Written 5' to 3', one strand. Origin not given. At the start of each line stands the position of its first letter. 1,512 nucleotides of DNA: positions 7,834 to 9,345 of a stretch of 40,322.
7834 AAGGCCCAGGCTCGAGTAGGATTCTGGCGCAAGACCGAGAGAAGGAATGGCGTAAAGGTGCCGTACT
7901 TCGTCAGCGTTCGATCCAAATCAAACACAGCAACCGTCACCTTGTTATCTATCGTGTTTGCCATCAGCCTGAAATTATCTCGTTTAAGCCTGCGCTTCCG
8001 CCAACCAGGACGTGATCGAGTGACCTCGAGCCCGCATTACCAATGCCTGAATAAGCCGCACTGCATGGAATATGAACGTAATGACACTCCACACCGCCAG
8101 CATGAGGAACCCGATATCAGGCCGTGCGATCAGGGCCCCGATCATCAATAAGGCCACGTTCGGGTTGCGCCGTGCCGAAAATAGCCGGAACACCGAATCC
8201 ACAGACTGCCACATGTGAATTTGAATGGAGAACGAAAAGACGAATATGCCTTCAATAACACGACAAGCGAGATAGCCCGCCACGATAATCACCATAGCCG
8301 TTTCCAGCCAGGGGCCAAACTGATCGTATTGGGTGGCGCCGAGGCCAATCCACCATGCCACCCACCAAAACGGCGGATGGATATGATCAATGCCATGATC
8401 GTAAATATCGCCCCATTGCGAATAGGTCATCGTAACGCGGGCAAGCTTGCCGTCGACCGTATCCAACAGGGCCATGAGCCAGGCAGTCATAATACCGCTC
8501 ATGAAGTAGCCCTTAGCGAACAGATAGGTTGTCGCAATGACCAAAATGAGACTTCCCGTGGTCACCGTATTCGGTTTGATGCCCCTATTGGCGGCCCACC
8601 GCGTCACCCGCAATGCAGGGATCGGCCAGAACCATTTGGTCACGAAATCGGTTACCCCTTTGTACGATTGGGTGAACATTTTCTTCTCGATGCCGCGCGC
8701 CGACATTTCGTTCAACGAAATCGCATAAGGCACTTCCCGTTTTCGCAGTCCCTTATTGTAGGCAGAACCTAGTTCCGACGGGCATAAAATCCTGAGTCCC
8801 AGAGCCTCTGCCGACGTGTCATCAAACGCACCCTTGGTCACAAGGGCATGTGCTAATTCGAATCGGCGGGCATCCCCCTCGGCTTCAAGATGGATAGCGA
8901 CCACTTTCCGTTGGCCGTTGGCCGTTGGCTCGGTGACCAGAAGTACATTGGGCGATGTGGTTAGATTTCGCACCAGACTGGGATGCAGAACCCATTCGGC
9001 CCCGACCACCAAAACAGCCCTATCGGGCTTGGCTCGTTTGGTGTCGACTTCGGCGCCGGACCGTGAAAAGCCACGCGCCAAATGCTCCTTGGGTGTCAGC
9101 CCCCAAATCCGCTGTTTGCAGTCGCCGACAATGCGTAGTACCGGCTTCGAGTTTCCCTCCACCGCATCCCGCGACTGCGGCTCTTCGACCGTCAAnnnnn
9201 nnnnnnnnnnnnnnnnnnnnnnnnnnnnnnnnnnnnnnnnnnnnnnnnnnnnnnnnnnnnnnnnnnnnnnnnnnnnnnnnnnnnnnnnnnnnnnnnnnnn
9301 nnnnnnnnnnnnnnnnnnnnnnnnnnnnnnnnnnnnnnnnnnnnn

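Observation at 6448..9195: CDP-alcohol phosphatidyltransferase - HAD-IB phosphatase - LicC-like cytidylyltransferase operon: head-group module of unknown alcohol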

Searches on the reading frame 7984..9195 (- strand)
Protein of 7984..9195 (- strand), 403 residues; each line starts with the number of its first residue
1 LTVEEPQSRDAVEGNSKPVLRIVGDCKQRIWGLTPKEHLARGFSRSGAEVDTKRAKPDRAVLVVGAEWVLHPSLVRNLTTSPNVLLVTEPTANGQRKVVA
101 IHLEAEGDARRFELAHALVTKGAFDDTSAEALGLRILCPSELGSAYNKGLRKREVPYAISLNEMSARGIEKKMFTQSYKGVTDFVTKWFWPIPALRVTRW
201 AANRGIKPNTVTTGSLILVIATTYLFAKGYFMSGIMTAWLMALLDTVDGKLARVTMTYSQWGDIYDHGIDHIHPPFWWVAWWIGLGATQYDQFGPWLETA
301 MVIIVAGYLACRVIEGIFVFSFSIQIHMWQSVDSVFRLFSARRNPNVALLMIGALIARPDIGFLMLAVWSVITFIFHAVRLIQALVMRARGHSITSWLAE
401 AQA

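Call 4: search_protein_families(library=pfam, proteins=[window:7984-9195:-], max_evalue=0.01)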
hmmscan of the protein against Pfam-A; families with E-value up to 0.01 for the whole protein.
window:7984-9195:- (403 aa): 1 family
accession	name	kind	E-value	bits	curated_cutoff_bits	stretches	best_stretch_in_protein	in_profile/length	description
PF01066.26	CDP-OH_P_transf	-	1e-07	32.9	22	1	208-342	4-120/152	CDP-alcohol phosphatidyltransferase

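Call 5: search_protein_families(library=ncbifam, proteins=[window:7984-9195:-], max_evalue=0.01)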
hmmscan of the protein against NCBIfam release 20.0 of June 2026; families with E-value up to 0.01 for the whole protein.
window:7984-9195:- (403 aa): 4 families
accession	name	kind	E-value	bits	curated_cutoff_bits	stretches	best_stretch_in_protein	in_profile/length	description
NF045883.1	PIPSynth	equivalog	6.3e-12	45.6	170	1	198-308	15-125/197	phosphatidylinositol phosphate synthase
NF040950.1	archin_ph_syn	equivalog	3.1e-11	43.5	180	1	201-294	19-109/191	archaetidylinositol phosphate synthase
NF041135.1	IPPtranDIPPsyn_Thcocales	equivalog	3.7e-08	32.8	580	1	170-376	214-411/419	bifunctional L-myo-inositol-1-phosphate cytidylyltransferase/CDP-L-myo-inositol myo-inositolphosphotransferase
NF052561.1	PIPSynBT1523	equivalog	0.00047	19.9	350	1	204-271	23-100/232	hypothetical protein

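Call 9: find_homologous_proteins(query=window:7984-9195:-)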
Query window:7984-9195:- (403 aa): 6179 proteins with E <= 0.001 among 8000 candidates; the best 120 are listed.
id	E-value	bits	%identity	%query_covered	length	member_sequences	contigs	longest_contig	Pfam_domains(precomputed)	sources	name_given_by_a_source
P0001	4.2e-251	851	93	100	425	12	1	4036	PF01066.27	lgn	-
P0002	7.8e-245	830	90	100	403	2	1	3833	PF01066.27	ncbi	-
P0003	9.8e-134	464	55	96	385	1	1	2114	PF01066.27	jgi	-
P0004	5.8e-133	462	53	99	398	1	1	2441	PF01066.27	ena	-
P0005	1.1e-127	445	51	96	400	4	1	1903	PF01066.27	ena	-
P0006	5.6e-125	436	51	98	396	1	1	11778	PF01066.27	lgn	-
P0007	1.0e-121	425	50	96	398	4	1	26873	PF01066.27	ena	-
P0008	1.5e-121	424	50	99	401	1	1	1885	PF01066.27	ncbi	-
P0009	2.0e-121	424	51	97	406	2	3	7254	PF01066.27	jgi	jgi:phosphatidylglycerophosphate synthase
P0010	4.7e-120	419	48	99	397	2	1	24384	PF01066.27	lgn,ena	-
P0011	7.2e-120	419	50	98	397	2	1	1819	PF01066.27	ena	-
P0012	1.6e-118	414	49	97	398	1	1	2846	PF01066.27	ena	-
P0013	3.7e-118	413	50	99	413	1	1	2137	PF01066.27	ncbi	-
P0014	1.4e-117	411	49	97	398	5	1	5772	PF01066.27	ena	-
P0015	3.2e-117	410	49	94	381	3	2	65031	PF01066.27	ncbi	-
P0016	5.8e-117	409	49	98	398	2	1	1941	PF01066.27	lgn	-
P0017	2.1e-116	407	50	95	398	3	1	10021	PF01066.27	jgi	jgi:phosphatidylglycerophosphate synthase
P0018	2.1e-116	407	49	98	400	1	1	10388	PF01066.27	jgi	jgi:phosphatidylglycerophosphate synthase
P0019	8.2e-116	405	48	97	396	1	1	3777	PF01066.27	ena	-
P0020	7.4e-115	402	49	98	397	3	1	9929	PF01066.27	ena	-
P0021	8.1e-115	402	51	94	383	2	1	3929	PF01066.27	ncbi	-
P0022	4.7e-114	400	50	95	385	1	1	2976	PF01066.27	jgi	jgi:phosphatidylglycerophosphate synthase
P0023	1.7e-113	398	49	95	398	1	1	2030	PF01066.27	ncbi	-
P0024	3.3e-112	394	48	95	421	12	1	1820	PF01066.27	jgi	-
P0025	1.1e-111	392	49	95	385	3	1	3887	PF01066.27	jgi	jgi:phosphatidylglycerophosphate synthase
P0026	2.8e-111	390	48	96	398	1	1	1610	PF01066.27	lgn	-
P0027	7.6e-111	389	47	96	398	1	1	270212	PF01066.27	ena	-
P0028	3.8e-110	387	46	98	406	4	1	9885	PF01066.27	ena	-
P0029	5.7e-110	386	50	96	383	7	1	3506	PF01066.27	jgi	-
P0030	1.3e-109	385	49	95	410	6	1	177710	PF01066.27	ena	-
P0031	1.5e-109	385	49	100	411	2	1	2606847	PF01066.27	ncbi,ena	-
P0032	2.8e-109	384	48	97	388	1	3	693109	PF01066.27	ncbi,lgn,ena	-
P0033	4.7e-109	383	48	96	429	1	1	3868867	PF01066.27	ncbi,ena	-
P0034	7.9e-109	382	45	100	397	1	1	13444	PF01066.27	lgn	-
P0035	8.4e-109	382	46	96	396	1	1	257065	PF01066.27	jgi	jgi:phosphatidylglycerophosphate synthase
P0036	8.6e-109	382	49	95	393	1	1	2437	PF01066.27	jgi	jgi:phosphatidylglycerophosphate synthase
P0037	2.1e-108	381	48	95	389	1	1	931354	PF01066.27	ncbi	-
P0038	3.6e-108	380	46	98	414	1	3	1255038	PF01066.27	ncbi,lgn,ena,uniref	ncbi:CDP-alcohol phosphatidyltransferase family protein [Virgifigura deserti]|uniref:CDP-alcohol pho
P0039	1.0e-107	379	45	98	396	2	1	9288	PF01066.27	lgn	-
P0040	1.1e-107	379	47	99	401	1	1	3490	PF01066.27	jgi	-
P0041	2.7e-107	377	47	96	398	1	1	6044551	PF01066.27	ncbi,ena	-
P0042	3.4e-107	377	46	99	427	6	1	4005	PF01066.27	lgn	-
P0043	7.0e-107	376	46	95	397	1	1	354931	PF01066.27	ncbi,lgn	-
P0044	9.7e-107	376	47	99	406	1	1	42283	PF01066.27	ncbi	-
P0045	1.1e-106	375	45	97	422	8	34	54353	PF01066.27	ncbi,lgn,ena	-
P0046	1.2e-106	375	46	98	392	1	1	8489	PF01066.27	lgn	-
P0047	1.9e-106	375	46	98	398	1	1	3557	PF01066.27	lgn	-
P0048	1.9e-106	375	44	99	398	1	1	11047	PF01066.27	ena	-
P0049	2.1e-106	374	49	95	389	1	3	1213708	PF01066.27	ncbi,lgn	ncbi:MAG: CDP-alcohol phosphatidyltransferase family protein [Rhodovibrionaceae bacterium]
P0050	4.1e-106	374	45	97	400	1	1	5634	PF01066.27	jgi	-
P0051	5.7e-106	373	50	84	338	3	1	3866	PF01066.27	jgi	jgi:phosphatidylglycerophosphate synthase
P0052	6.3e-106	373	46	98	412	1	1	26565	PF01066.27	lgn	-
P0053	6.3e-106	373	48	95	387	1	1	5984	PF01066.27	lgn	-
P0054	7.1e-106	373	46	96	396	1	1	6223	PF01066.27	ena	-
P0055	1.2e-105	372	47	97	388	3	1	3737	PF01066.27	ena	-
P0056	1.5e-105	372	46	98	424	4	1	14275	PF01066.27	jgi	jgi:phosphatidylglycerophosphate synthase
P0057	3.0e-105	371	52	84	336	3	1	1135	PF01066.27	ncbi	-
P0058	3.7e-105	370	46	98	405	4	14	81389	PF01066.27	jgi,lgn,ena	jgi:phosphatidylglycerophosphate synthase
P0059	4.7e-105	370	48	95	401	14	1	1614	PF01066.27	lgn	-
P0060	4.9e-105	370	47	96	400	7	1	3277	PF01066.27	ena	-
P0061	6.9e-105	369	47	96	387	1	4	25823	PF01066.27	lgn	-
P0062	7.2e-105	369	46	97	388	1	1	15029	PF01066.27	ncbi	-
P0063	7.5e-105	369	46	97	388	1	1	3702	PF01066.27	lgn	-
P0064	8.3e-105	369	46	98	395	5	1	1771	PF01066.27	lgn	-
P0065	8.6e-105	369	45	95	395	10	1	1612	PF01066.27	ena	-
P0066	1.6e-104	368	46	94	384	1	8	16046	PF01066.27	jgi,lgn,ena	-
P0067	1.6e-104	368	46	98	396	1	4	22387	PF01066.27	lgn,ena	-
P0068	2.3e-104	368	47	97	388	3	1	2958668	PF01066.27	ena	-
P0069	2.4e-104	368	48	89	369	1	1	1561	PF01066.27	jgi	jgi:phosphatidylglycerophosphate synthase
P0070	4.7e-104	367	45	98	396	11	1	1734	PF01066.27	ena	-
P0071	8.4e-104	366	46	99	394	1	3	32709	PF01066.27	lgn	-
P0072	1.0e-103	366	46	95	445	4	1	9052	PF01066.27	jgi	-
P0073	1.3e-103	365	47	95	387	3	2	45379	PF01066.27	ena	-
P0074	1.3e-103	365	48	95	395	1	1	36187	PF01066.27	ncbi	-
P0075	1.4e-103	365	44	97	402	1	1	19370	PF01066.27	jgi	-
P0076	1.9e-103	365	46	97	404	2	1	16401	PF01066.27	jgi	-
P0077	3.7e-103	364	47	96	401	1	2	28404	PF01066.27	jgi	jgi:phosphatidylglycerophosphate synthase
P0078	3.7e-103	364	46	97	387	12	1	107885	PF01066.27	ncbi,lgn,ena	-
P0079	4.1e-103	364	46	95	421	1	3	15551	PF01066.27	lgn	-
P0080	4.5e-103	364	46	95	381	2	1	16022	PF01066.27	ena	-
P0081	7.8e-103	363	44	94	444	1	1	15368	PF01066.27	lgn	-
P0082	1.3e-102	362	46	95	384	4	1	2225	PF01066.27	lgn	-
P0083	1.6e-102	362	46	96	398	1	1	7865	PF01066.27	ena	-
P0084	2.2e-102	361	44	97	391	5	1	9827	PF01066.27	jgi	jgi:phosphatidylglycerophosphate synthase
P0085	4.6e-102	360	46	94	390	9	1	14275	PF01066.27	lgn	-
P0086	5.4e-102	360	45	95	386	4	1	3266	PF01066.27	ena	-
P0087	1.0e-101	359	47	95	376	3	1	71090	PF01066.27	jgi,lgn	jgi:phosphatidylglycerophosphate synthase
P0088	1.3e-101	359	50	84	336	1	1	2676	PF01066.27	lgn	-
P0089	1.5e-101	358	44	93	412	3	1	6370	PF01066.27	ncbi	-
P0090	1.6e-101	358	46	95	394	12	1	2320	PF01066.27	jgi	-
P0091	5.0e-101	357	43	98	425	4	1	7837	PF01066.27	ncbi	-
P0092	5.1e-101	357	48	96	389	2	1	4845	PF01066.27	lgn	-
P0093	6.1e-101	356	46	94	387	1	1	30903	PF01066.27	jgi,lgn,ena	-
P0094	6.3e-101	356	44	96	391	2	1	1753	PF01066.27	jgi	jgi:phosphatidylglycerophosphate synthase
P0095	6.8e-101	356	47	95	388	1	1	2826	PF01066.27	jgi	jgi:phosphatidylglycerophosphate synthase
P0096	8.0e-101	356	48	95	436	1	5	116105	PF01066.27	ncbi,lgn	-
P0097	1.0e-100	356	46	94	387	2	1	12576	PF01066.27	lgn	-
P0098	1.3e-100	355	47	95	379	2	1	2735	PF01066.27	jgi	-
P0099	2.3e-100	355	45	95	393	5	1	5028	PF01066.27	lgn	-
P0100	2.4e-100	355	45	95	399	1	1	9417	PF01066.27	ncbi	-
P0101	2.5e-100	354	47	94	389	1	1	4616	PF01066.27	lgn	-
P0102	3.2e-100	354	46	94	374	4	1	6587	PF01066.27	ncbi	-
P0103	3.3e-100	354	46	96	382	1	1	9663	PF01066.27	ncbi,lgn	ncbi:MAG: CDP-alcohol phosphatidyltransferase family protein [Alphaproteobacteria bacterium]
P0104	3.6e-100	354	46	95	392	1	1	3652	PF01066.27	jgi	jgi:phosphatidylglycerophosphate synthase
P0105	3.6e-100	354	43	99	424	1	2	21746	PF01066.27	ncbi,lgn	-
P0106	4.7e-100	354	44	95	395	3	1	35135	PF01066.27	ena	-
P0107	4.9e-100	353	42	99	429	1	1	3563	PF01066.27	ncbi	ncbi:MAG: CDP-alcohol phosphatidyltransferase family protein [Geminicoccaceae bacterium]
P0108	5.0e-100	353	45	96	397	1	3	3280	PF01066.27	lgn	-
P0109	5.1e-100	353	46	94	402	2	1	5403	PF01066.27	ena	-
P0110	5.7e-100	353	42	99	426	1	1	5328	PF01066.27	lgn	-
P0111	6.0e-100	353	45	95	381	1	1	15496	PF01066.27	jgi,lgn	jgi:phosphatidylglycerophosphate synthase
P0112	9.1e-100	353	44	97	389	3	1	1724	PF01066.27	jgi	jgi:phosphatidylglycerophosphate synthase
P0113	1.0e-99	352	42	98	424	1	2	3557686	PF01066.27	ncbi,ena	-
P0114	1.1e-99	352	44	96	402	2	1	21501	PF01066.27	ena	-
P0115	1.1e-99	352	45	94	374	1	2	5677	PF01066.27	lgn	-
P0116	1.7e-99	352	42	99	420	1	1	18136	PF01066.27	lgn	-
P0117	1.8e-99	352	44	97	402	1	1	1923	PF01066.27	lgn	-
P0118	2.2e-99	351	45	98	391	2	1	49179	PF01066.27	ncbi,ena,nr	ncbi:MAG: CDP-alcohol phosphatidyltransferase family protein [Proteobacteria bacterium]|nr:CDP-alcoh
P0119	2.3e-99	351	44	96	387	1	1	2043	PF01066.27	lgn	-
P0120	2.5e-99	351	44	95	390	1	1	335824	PF01066.27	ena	-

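Call 12: search_solved_structures(query=window:7984-9195:-, max_evalue=1, show_alignments=2)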
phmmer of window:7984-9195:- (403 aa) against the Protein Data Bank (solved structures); distinct sequences matched with E-value up to 1: 10.
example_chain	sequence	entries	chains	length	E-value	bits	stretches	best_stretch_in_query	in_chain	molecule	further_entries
6wm5_A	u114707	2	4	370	1.8e-06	30.5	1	182-288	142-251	AfCTD-Phosphatidylinositol-phosphate synthase (PIPS) fusion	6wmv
6h53_A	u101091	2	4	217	9.4e-05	24.8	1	197-285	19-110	CDP-diacylglycerol--inositol 3-phosphatidyltransferase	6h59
6h5a_A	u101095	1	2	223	0.0001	24.7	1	197-285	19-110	CDP-diacylglycerol--inositol 3-phosphatidyltransferase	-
5d92_D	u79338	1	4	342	0.00028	23.2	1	157-288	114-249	AF2299 protein,Phosphatidylinositol synthase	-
5d91_A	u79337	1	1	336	0.00044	22.6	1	177-288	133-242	AF2299 protein,Phosphatidylinositol synthase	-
8ero_A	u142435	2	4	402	0.00089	21.6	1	149-275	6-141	Cholinephosphotransferase 1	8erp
9uet_A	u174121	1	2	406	0.0013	21.1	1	193-284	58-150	Cholinephosphotransferase 1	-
8gyw_B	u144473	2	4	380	0.0015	20.9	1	167-277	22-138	Choline/ethanolaminephosphotransferase 1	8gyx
4o6m_A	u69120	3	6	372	0.0041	19.4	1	194-271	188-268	AF2299, a CDP-alcohol phosphotransferase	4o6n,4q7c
5i9d_A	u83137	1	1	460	0.006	18.9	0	162-217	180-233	pentatricopeptide repeat protein dPPR-U8A2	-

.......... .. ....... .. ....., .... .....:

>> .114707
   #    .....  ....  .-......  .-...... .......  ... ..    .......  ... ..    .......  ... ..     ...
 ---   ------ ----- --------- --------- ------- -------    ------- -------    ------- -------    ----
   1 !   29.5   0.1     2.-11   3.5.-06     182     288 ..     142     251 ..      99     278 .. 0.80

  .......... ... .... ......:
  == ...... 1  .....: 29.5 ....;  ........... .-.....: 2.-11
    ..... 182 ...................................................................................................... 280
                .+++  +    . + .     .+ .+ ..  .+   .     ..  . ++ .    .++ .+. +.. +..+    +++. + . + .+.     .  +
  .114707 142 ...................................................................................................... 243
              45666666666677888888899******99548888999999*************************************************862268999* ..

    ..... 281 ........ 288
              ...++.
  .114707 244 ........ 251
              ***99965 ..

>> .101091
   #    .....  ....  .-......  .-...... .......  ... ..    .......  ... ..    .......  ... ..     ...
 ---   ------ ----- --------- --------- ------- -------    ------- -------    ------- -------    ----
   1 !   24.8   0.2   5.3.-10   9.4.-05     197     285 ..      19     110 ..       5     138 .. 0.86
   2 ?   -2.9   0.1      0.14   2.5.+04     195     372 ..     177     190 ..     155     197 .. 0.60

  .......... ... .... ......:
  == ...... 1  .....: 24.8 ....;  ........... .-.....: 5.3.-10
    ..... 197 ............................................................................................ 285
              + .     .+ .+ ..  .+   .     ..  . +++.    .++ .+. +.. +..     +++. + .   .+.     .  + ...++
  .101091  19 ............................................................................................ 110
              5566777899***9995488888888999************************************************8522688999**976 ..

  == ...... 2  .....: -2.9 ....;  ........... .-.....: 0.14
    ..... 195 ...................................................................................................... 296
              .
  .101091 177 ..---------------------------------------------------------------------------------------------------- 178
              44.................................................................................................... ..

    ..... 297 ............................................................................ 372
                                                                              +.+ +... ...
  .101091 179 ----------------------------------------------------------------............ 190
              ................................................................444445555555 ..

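Call 17: find_related_loci(query=A1, collection=genome_contigs, flank=10000)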
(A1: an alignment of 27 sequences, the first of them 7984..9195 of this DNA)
Query A1 (403 aa) in genome_contigs; peptide patterns used: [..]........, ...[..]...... (x = any residue, [..] = any of these).
600 stretches matched a pattern (row limit reached: there are more); 587 encode a relative of the query (tblastn E <= 1e-3); the best 80 are kept; 80 distinct loci.
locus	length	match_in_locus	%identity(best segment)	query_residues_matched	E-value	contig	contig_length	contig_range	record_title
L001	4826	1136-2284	48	17-400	1e-117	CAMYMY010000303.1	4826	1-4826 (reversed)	MAG: uncultured Kiloniellales bacterium isolate FCS_M_Alpha_09 genome assembly, contig: scaffold_20204, whole genome sho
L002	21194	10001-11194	46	1-399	1e-111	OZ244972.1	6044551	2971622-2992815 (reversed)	MAG: Rhodospirillales bacterium isolate 53a8b895-f9c6-4de1-8451-65e20c47fd72 genome assembly, chromosome: 1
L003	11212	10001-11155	47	14-401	2e-108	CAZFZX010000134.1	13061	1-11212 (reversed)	MAG TPA_asm: uncultured Enterobacteriaceae bacterium isolate SRP308112_co1_420 genome assembly, contig: NODE_8519_length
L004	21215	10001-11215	46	7-402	3e-106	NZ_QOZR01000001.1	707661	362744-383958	Virgifigura deserti strain SYSU D60014 s1173_Contig1, whole genome shotgun sequence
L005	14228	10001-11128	47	18-400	2e-104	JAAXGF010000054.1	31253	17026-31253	MAG: Alphaproteobacteria bacterium isolate Plut_88856 filtered_Plut_88856_genomic_contig_68465, whole genome shotgun seq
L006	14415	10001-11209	43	7-400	2e-103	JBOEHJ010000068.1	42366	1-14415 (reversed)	MAG: Geminicoccales bacterium isolate PBSalp20 PBS13d_contig_1032, whole genome shotgun sequence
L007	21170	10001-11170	42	15-403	1e-101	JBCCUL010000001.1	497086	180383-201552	MAG: Pseudomonadota bacterium isolate P01_E01_bin.13 k141_217234_length_497086_cov_75.0017, whole genome shotgun sequenc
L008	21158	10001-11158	44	4-400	5e-101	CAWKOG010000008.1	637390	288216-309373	MAG: uncultured Alphaproteobacteria bacterium isolate MFD00962.bin.2.283 genome assembly, contig: contig_178709, whole g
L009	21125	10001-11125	46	15-399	3e-101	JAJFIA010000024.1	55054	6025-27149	MAG: Roseovarius sp. isolate OFTM168 OFTM168_23, whole genome shotgun sequence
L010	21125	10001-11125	44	12-400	2e-100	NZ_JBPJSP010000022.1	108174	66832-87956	Azospirillum sp. ST 5-10 ST5-10_scaffold22, whole genome shotgun sequence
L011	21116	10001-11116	44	22-400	1e-99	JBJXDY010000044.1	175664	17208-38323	MAG: Dongiaceae bacterium isolate P.bin.51 k127_4082550, whole genome shotgun sequence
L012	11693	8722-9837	45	22-400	8e-99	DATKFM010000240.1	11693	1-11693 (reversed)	MAG TPA_asm: Verrucomicrobiia bacterium isolate SMAG_U14525 k141_1255464, whole genome shotgun sequence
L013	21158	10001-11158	44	10-401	1e-97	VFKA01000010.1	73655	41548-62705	MAG: Rhodospirillales bacterium isolate Bin_16_5 c_000003665067, whole genome shotgun sequence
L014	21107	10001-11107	46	18-400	2e-97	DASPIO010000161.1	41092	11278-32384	MAG TPA_asm: Azospirillum sp. isolate SMAG_U11985 k141_25332, whole genome shotgun sequence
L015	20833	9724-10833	45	18-398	9e-97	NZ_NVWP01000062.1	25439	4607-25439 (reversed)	MAG: Henriciella sp. isolate NORP34 Contig_sourceCTD_12359, whole genome shotgun sequence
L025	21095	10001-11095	45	13-399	4e-94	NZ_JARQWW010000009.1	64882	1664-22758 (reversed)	Caulobacter segnis strain FS NODE_9_length_64882_cov_158.439241, whole genome shotgun sequence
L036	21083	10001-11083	45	18-389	3e-92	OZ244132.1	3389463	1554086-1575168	MAG: Henriciella sp. isolate 58ba6962-8c5f-4585-8a8e-ed2cae2ceb00 genome assembly, chromosome: 1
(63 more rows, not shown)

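Call 44: find_encoding_contigs(protein=window:7984-9195:-, flank=3000, max_places=3)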
Protein window:7984-9195:- (403 aa): 1 contig read that carries it; 1 place shown.
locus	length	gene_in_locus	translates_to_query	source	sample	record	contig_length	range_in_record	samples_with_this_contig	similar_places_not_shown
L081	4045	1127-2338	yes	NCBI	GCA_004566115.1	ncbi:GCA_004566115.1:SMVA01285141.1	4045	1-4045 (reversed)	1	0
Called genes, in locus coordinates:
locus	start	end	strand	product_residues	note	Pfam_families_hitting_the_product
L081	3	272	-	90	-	?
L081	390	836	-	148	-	-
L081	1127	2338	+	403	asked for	PF01066:CDP-OH_P_transf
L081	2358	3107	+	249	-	PF12710:HAD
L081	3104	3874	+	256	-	PF00483:NTP_transferase, PF12804:NTP_transf_3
